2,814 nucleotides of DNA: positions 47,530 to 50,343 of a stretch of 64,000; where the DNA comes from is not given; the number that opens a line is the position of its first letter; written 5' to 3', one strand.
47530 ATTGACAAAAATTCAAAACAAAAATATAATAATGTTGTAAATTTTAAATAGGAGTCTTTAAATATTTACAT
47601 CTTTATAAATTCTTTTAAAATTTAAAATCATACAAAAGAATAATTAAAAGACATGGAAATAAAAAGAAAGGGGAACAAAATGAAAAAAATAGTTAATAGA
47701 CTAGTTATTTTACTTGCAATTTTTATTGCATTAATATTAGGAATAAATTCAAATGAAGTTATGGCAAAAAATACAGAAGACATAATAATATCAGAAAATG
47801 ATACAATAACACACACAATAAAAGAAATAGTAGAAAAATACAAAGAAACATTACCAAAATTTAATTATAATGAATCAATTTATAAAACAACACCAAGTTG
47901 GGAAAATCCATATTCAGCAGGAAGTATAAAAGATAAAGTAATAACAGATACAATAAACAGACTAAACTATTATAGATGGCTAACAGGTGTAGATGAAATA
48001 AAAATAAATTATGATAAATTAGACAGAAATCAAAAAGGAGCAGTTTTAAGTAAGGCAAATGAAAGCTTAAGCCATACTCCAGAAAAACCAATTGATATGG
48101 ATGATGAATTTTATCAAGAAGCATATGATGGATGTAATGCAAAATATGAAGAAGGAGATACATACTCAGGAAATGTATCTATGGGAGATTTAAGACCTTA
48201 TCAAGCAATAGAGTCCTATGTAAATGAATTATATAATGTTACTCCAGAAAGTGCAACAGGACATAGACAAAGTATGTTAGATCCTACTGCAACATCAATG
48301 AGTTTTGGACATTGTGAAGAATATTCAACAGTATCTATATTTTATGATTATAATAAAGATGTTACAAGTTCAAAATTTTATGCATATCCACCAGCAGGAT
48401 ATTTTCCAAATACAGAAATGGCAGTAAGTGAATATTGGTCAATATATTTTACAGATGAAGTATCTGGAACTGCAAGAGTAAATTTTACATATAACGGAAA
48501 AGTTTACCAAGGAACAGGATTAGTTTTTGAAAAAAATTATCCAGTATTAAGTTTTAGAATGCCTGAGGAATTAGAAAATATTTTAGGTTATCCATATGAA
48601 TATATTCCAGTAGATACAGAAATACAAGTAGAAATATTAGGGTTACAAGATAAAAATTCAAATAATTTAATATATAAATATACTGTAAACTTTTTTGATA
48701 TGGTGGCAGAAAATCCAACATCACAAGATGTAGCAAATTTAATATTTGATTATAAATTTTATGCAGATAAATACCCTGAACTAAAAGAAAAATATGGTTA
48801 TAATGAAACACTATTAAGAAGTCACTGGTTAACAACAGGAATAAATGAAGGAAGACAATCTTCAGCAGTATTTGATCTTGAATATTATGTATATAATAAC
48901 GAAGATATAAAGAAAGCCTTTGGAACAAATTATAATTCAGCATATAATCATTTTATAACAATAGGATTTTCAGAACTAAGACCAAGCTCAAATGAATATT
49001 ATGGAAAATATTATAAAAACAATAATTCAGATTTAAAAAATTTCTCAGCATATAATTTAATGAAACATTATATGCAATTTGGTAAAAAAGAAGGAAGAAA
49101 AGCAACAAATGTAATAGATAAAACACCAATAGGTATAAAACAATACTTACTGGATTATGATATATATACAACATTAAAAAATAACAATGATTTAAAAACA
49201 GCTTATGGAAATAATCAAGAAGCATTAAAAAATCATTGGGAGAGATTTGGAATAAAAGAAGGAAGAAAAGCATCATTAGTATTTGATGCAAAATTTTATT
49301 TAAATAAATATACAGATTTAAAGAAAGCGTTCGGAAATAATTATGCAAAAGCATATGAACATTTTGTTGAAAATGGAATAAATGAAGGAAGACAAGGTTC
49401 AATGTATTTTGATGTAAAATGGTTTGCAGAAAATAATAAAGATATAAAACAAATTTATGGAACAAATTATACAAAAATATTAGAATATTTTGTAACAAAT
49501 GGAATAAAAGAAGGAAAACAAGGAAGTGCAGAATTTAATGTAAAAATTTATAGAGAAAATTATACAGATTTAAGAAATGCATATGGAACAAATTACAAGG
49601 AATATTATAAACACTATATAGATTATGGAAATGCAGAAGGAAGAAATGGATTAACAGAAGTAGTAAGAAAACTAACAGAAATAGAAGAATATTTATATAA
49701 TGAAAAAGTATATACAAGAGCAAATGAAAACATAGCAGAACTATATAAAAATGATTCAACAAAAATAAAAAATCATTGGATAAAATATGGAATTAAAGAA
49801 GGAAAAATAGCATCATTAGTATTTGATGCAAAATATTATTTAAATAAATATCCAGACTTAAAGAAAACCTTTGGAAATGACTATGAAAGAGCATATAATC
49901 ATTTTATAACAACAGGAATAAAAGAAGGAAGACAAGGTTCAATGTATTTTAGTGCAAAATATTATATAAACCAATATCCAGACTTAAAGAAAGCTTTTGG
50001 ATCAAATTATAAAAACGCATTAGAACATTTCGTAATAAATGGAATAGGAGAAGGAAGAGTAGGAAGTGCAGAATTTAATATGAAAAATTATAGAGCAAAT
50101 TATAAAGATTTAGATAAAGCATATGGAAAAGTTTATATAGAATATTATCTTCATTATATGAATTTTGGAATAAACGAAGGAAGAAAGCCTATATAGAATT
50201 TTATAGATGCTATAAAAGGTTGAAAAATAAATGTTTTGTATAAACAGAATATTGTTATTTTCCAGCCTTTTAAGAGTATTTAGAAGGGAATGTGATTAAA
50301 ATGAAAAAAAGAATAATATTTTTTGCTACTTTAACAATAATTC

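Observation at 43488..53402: Three tandem paralogous secreted CAP-domain proteins ending in a ~42-aa repeat module I cannot assign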

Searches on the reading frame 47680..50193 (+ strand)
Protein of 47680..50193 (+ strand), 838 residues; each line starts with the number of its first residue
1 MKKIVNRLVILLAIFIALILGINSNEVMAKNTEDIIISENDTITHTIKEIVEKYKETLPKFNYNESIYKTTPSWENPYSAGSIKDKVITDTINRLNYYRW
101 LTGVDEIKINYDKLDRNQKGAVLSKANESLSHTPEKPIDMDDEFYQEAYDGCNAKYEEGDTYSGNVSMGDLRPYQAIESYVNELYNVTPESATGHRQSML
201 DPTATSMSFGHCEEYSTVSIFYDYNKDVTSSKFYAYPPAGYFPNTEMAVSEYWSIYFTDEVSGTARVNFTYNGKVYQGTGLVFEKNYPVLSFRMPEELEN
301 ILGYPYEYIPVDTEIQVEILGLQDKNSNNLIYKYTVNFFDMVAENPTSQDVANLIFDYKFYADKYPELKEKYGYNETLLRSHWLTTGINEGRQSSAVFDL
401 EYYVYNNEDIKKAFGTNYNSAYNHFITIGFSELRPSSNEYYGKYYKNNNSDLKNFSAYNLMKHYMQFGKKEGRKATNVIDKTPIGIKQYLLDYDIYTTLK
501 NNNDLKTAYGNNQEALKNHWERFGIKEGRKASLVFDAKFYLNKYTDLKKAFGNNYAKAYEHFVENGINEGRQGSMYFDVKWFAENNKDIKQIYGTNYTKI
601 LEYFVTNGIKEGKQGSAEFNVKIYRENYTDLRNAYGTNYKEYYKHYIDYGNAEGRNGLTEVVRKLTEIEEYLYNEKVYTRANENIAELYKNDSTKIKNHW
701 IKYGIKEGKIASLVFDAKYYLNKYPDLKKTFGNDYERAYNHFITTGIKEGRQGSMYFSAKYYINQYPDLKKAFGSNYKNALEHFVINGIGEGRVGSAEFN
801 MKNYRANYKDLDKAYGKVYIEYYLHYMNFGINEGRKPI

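Call 3: search_protein_families(library=pfam, proteins=[window:47680-50193:+], max_evalue=1)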
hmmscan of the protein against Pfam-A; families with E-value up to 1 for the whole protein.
window:47680-50193:+ (838 aa): 3 families
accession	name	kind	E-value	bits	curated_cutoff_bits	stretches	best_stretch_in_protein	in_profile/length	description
PF00188.32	CAP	-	0.0023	19.2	21.1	1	140-217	33-108/117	Cysteine-rich secretory protein family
PF14514.11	TetR_C_9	-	0.029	15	25.3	0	700-751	19-68/130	Tetracyclin repressor-like, C-terminal domain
PF06241.17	Castor_Poll_mid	-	0.03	14.8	26.7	1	717-758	30-71/104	Castor and Pollux, part of voltage-gated ion channel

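Call 4: search_protein_families(library=ncbifam, proteins=[window:47680-50193:+], max_evalue=1)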
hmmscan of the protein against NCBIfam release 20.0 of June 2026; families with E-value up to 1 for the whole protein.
window:47680-50193:+ (838 aa): 1 family
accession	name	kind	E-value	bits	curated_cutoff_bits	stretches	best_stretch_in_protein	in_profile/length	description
TIGR02132.1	phaR_Bmeg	equivalog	0.014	15.4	148.4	0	72-123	11-63/189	polyhydroxyalkanoic acid synthase subunit PhaR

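Call 8: find_homologous_proteins(query=window:47680-50193:+, max_evalue=0.00001)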
Query window:47680-50193:+ (838 aa): 104 proteins with E <= 0.00001 among 8000 candidates.
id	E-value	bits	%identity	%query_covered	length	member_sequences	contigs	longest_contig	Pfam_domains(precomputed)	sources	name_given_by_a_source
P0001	0.0e+0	1852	97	100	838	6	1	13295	-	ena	-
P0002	0.0e+0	1415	76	96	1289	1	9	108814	-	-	-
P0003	0.0e+0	1394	75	96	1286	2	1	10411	-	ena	-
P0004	0.0e+0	1379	73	97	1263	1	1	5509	-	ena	-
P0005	0.0e+0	1362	73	96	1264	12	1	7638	-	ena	-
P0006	0.0e+0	1285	70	96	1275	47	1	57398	-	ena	-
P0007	0.0e+0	1232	66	98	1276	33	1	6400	-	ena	-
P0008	0.0e+0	1189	65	96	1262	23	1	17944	-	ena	-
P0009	0.0e+0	1186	64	99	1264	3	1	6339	-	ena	-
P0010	0.0e+0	1181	66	96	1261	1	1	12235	-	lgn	-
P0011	0.0e+0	1181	66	96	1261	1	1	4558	-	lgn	-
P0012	0.0e+0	1180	66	96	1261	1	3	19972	-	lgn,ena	-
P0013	0.0e+0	1176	66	96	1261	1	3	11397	-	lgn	-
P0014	0.0e+0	1176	66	96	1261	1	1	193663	-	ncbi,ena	-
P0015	0.0e+0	1176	66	96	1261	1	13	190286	-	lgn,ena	-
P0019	0.0e+0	1039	58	96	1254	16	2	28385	-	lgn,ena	-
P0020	1.6e-257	875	61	76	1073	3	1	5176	-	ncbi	-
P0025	1.2e-198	681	52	74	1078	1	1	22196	-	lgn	-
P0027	4.8e-139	483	56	36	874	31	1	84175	-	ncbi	-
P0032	8.0e-125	436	55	41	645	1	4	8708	PF07538.17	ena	-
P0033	4.8e-122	427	59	39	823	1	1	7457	PF00404.25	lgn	-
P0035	1.3e-118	416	57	39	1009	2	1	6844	PF07538.17,PF02368.25,PF26918.1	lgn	-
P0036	5.9e-114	400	56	40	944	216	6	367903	PF00395.26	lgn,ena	-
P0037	9.3e-112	393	56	40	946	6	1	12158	PF00395.26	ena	-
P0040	4.2e-104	368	52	39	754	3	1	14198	PF00404.25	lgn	-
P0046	1.6e-96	343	55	37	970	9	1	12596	PF13306.13,PF13855.13,PF00188.33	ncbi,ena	-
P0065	1.4e-82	297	43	37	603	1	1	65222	PF01183.27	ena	-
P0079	2.3e-73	266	42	38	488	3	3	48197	PF00404.25,PF22359.3,PF02368.25,PF26918.1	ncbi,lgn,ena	-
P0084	3.0e-70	256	42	38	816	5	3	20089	PF00404.25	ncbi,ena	-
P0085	5.3e-67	245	32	50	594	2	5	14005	PF03734.20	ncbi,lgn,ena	-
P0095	1.4e-45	174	33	31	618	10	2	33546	PF01522.27,PF13287.13,PF13290.14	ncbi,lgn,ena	-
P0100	6.9e-16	76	52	10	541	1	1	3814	PF01476.27,PF01510.31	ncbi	-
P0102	1.8e-12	65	38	12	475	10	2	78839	PF01510.31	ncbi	-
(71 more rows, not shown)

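Call 9: find_related_loci(query=window:47680-50193:+, collection=genome_contigs, flank=10000)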
Query window:47680-50193:+ (838 aa) in genome_contigs; peptide patterns used: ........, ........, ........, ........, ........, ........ (x = any residue, [..] = any of these).
52 stretches matched a pattern; 1 encode a relative of the query (tblastn E <= 1e-3); 1 distinct loci.
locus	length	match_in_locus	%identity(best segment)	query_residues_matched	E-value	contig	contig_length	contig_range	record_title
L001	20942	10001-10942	37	32-344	3e-53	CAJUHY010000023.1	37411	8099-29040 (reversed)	MAG TPA_asm: uncultured Lachnospiraceae bacterium isolate MGBC140115 genome assembly, contig: MGBC140115.23, whole genom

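Call 28: find_encoding_contigs(protein=P0014, flank=10000, max_places=3)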
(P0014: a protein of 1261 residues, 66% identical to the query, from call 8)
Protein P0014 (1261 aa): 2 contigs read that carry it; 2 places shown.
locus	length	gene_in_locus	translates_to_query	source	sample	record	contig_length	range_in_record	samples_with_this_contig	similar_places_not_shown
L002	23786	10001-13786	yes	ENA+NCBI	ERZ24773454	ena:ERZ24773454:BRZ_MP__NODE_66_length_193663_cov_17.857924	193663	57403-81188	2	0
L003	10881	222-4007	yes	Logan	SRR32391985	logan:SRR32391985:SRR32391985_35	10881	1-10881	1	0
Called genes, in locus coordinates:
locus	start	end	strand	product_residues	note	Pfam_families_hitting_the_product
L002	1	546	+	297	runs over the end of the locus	PF18075:FtsX_ECD, PF02687:FtsX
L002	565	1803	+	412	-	PF11932:DUF3450 (weak), PF24568:CC_PcsB, PF01551:Peptidase_M23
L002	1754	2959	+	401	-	PF24568:CC_PcsB, PF01551:Peptidase_M23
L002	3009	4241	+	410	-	PF22694:CtpB_N-like, PF00595:PDZ, PF13180:PDZ_2, PF17820:PDZ_6, PF03572:Peptidase_S41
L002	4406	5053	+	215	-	PF01066:CDP-OH_P_transf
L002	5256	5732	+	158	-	PF03449:GreA_GreB_N, PF01272:GreA_GreB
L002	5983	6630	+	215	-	PF01726:LexA_DNA_bind, PF13412:HTH_24 (faint), PF00717:Peptidase_S24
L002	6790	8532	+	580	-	PF07833:Cu_amine_oxidN1 (weak), PF08239:SH3_3 (faint), PF00704:Glyco_hydro_18, PF23916:TIM-barrel_EndoS (weak)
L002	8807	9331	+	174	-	PF02482:Ribosomal_S30AE, PF16321:Ribosom_S30AE_C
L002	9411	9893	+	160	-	PF04892:VanZ-LLP1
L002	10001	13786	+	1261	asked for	-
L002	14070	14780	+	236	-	PF02397:Bac_transf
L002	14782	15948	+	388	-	PF09314:DUF1972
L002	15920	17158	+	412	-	PF04932:Wzy_C (weak)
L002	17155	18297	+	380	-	PF13439:Glyco_transf_4, PF13579:Glyco_trans_4_4 (weak), PF20706:GT4-conflict (weak), PF00534:Glycos_transf_1, PF13692:Glyco_trans_1_4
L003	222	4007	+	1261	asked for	-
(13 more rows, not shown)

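Call 29: list_cluster_members(proteins=[P0014, P0020, P0027, P0046, P0079, P0084, P0085, P0095, P0100, P0102])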
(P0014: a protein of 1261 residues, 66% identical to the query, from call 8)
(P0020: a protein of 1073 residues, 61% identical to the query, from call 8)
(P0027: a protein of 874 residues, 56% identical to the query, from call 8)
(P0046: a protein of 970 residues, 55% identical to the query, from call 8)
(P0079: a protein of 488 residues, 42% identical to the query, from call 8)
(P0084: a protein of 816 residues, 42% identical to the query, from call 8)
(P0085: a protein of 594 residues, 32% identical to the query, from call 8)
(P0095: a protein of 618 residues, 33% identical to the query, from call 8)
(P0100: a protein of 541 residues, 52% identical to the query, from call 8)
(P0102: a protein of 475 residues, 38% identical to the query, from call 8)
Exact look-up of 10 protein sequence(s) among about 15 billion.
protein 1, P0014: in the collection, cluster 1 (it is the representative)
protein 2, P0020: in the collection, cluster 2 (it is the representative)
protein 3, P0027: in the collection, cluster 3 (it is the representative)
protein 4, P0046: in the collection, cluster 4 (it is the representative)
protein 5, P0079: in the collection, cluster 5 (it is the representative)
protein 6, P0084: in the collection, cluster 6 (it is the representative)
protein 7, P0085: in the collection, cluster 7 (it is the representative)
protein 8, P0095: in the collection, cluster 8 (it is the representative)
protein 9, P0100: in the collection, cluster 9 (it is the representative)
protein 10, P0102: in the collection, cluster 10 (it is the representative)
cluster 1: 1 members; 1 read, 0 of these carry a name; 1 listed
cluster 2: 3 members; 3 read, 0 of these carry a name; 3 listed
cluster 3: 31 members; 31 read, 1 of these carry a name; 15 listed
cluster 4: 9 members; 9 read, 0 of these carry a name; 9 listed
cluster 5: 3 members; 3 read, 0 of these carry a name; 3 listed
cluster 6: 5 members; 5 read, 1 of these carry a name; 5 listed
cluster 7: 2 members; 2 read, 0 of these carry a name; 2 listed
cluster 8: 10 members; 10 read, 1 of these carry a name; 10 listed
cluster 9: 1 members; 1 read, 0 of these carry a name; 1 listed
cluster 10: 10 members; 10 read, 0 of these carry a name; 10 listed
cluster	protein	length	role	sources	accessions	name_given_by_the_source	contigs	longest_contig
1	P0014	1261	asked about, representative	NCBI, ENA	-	-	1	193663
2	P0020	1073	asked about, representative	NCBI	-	-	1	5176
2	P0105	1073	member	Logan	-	-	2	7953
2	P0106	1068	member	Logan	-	-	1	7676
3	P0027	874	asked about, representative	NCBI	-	-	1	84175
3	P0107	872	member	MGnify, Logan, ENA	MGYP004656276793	FL=1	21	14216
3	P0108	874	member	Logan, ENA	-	-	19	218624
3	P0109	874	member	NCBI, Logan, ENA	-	-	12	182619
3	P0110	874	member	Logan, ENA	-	-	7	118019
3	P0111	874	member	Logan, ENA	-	-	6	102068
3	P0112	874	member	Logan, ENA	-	-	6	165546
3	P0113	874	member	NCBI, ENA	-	-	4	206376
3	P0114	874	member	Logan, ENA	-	-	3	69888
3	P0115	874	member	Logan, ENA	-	-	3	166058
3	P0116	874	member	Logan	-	-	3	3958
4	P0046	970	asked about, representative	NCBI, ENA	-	-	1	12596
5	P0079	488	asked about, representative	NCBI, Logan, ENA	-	-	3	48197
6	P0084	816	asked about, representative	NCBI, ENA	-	-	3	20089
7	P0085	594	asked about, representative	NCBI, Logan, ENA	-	-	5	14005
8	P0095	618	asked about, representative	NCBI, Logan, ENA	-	-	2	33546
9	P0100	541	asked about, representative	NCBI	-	-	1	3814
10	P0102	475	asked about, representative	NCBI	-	-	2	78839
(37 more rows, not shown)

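Call 57: find_encoding_contigs(protein=P0036, flank=10000, max_places=2)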
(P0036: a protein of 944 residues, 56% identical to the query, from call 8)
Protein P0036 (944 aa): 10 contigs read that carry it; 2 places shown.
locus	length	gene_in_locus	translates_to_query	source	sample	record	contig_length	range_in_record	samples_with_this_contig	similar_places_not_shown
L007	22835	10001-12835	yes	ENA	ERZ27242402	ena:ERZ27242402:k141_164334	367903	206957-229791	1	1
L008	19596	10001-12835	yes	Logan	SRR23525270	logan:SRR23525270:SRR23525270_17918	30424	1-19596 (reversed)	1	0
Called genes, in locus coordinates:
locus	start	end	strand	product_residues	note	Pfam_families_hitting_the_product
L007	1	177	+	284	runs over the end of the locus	PF00890:FAD_binding_2 (faint), PF01134:GIDA (faint), PF07992:Pyr_redox_2, PF13738:Pyr_redox_3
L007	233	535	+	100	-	PF00085:Thioredoxin, PF02114:Phosducin (weak), PF14595:Thioredoxin_9 (weak), PF13098:Thioredoxin_2 (weak), PF13905:Thioredoxin_8 (faint), PF13192:Thioredoxin_3 (weak)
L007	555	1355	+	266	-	PF21278:YlmH_1st (weak), PF17774:YlmH_RBD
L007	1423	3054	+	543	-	-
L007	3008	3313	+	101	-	-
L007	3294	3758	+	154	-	-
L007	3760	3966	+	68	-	-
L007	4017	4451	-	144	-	PF13302:Acetyltransf_3, PF00583:Acetyltransf_1, PF13420:Acetyltransf_4, PF13673:Acetyltransf_10, PF13508:Acetyltransf_7, PF08445:FR47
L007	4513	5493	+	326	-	PF03382:DUF285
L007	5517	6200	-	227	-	PF00814:TsaD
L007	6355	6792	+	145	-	-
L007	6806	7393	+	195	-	-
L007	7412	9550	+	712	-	PF23952:LRR_EndoS (faint), PF01841:Transglut_core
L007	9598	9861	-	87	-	-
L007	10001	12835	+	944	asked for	PF00395:SLH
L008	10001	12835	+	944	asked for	PF00395:SLH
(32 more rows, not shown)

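Call 58: find_encoding_contigs(protein=P0065, flank=10000, max_places=2)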
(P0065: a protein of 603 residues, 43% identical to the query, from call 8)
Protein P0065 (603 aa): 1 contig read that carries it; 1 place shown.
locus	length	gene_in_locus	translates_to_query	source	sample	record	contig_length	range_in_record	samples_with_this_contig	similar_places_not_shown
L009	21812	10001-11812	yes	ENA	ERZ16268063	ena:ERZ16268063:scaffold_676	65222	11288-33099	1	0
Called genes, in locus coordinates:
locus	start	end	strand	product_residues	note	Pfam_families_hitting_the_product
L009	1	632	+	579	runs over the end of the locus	PF00501:AMP-binding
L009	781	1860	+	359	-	-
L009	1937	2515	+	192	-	PF13426:PAS_9 (weak)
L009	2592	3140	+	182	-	PF02518:HATPase_c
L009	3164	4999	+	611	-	PF16927:HisKA_7TM, PF02518:HATPase_c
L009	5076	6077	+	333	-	-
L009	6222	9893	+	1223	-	PF00580:UvrD-helicase, PF01443:Viral_helicase1 (faint), PF13245:AAA_19, PF13361:UvrD_C, PF13538:UvrD_C_2 (faint), PF12705:PDDEXK_1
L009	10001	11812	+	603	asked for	PF01183:Glyco_hydro_25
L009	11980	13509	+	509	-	-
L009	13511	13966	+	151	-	-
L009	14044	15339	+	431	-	-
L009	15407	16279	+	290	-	PF16924:DpaA_N, PF01262:AlaDh_PNT_C (weak), PF00670:AdoHcyase_NAD (faint), PF02826:2-Hacid_dh_C, PF01488:Shikimate_DH (weak)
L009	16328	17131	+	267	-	PF02673:BacA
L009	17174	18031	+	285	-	PF00763:THF_DHG_CYH, PF02882:THF_DHG_CYH_C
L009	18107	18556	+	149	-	PF02481:DNA_processg_A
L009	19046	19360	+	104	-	PF02583:Trns_repr_metal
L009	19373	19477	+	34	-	PF00403:HMA (weak)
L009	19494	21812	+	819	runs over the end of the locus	PF00122:E1-E2_ATPase, PF00702:Hydrolase, PF08282:Hydrolase_3 (faint), PF00403:HMA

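Call 72: find_encoding_contigs(protein=P0006, flank=10000, max_places=1)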
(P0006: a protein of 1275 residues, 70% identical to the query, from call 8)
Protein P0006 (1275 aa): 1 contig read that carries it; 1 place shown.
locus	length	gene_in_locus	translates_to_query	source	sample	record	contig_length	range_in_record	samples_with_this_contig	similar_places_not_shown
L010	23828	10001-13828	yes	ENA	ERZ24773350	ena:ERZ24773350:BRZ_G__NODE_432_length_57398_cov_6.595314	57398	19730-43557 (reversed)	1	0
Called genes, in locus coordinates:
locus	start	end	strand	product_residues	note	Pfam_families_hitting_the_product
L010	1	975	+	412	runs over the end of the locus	PF11932:DUF3450 (weak), PF08614:ATG16 (weak), PF24568:CC_PcsB (weak), PF01551:Peptidase_M23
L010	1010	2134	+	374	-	PF24568:CC_PcsB, PF26482:DUF8155 (faint), PF01551:Peptidase_M23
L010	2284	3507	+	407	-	PF22694:CtpB_N-like, PF00595:PDZ (weak), PF13180:PDZ_2, PF17820:PDZ_6, PF03572:Peptidase_S41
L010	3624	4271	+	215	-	PF01066:CDP-OH_P_transf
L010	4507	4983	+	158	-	PF03449:GreA_GreB_N, PF01272:GreA_GreB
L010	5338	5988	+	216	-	PF01726:LexA_DNA_bind, PF13412:HTH_24 (faint), PF00717:Peptidase_S24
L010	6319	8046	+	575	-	PF07833:Cu_amine_oxidN1 (weak), PF00704:Glyco_hydro_18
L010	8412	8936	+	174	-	PF02482:Ribosomal_S30AE, PF16321:Ribosom_S30AE_C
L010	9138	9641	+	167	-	PF04892:VanZ-LLP1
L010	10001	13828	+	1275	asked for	-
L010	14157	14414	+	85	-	PF04014:MazE_antitoxin, PF15937:PrlF_antitoxin (weak)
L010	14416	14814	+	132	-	PF01850:PIN (weak), PF10130:PIN_2 (weak), PF13470:PIN_3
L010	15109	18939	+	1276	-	-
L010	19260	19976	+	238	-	PF02397:Bac_transf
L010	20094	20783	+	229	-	PF02397:Bac_transf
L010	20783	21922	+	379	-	PF13477:Glyco_trans_4_2 (weak), PF13439:Glyco_transf_4, PF13579:Glyco_trans_4_4, PF00534:Glycos_transf_1, PF13692:Glyco_trans_1_4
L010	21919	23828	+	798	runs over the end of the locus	PF04230:PS_pyruv_trans, PF13484:Fer4_16 (faint), PF12838:Fer4_7, PF13187:Fer4_9 (weak), PF14697:Fer4_21 (weak), PF00037:Fer4 (weak), PF04422:FrhB_FdhB_N, PF04432:FrhB_FdhB_C, +3 more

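Call 73: find_encoding_contigs(protein=P0019, flank=10000, max_places=1)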
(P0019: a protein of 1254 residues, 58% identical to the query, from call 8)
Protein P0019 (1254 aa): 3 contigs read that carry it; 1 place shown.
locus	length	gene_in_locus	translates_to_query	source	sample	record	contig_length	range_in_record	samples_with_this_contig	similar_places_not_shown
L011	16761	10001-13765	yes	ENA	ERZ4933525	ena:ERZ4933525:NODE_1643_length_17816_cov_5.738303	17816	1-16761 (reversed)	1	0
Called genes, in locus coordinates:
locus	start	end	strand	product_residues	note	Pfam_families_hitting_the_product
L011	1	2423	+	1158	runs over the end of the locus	?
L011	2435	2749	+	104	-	PF06961:DUF1294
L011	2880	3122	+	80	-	-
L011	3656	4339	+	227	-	PF01987:AIM24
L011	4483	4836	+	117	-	PF00581:Rhodanese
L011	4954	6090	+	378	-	PF00365:PFK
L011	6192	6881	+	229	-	-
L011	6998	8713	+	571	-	PF03485:Arg_tRNA_synt_N, PF00750:tRNA-synt_1d, PF05746:DALR_1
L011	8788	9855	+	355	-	PF03816:LytR_cpsA_psr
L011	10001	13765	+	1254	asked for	-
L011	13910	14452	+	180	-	PF04892:VanZ-LLP1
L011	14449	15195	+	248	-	PF02397:Bac_transf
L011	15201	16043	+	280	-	PF00535:Glycos_transf_2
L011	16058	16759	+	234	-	?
